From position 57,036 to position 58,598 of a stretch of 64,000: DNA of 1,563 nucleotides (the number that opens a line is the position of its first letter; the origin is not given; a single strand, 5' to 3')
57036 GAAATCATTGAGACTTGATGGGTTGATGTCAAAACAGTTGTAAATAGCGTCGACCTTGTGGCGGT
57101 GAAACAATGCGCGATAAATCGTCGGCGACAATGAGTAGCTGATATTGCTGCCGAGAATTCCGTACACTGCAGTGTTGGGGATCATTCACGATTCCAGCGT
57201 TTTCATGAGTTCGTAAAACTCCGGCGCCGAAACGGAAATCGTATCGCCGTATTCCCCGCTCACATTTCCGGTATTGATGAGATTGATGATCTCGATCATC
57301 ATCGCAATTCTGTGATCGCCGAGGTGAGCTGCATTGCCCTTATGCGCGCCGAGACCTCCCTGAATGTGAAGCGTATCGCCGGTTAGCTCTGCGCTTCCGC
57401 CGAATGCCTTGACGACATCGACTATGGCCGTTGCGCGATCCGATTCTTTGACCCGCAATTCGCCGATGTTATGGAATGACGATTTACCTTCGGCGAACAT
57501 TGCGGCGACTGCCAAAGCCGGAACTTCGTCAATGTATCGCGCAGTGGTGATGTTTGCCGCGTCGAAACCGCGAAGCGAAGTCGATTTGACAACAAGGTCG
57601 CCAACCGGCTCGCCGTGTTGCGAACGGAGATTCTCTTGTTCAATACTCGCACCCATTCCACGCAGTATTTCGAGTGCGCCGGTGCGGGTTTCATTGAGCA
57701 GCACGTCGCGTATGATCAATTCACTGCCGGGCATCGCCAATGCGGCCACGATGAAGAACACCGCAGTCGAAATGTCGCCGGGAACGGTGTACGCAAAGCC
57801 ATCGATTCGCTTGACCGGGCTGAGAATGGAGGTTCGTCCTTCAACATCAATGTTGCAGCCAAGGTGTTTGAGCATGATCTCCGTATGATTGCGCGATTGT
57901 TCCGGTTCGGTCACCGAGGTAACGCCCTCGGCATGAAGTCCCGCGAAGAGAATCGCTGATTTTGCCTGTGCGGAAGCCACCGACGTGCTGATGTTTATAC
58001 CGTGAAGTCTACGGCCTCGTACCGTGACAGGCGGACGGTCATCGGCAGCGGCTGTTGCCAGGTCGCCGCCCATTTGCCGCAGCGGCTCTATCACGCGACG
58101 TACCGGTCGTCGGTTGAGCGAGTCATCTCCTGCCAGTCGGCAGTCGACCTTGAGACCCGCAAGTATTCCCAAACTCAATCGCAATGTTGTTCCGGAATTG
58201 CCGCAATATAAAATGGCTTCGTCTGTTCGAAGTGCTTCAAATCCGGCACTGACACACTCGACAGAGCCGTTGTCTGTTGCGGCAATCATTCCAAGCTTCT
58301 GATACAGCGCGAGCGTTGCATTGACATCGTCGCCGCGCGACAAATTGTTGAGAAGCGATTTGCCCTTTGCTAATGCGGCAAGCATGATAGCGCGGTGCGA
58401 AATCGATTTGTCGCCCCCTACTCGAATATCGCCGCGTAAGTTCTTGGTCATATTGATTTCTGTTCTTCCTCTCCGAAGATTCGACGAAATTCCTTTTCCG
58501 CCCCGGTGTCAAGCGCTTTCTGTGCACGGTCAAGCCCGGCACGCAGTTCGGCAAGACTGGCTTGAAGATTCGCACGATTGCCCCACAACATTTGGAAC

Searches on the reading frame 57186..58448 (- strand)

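Call 60: search_protein_families(library=pfam, proteins=[window:57186-58448:-], max_evalue=0.00001)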
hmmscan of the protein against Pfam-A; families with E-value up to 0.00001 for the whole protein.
window:57186-58448:- (420 aa): 1 family
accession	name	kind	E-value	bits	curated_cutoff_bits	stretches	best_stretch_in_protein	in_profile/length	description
PF00275.25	EPSP_synthase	-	1.4e-95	320.9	22.8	1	2-413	5-415/417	EPSP synthase (3-phosphoshikimate 1-carboxyvinyltransferase)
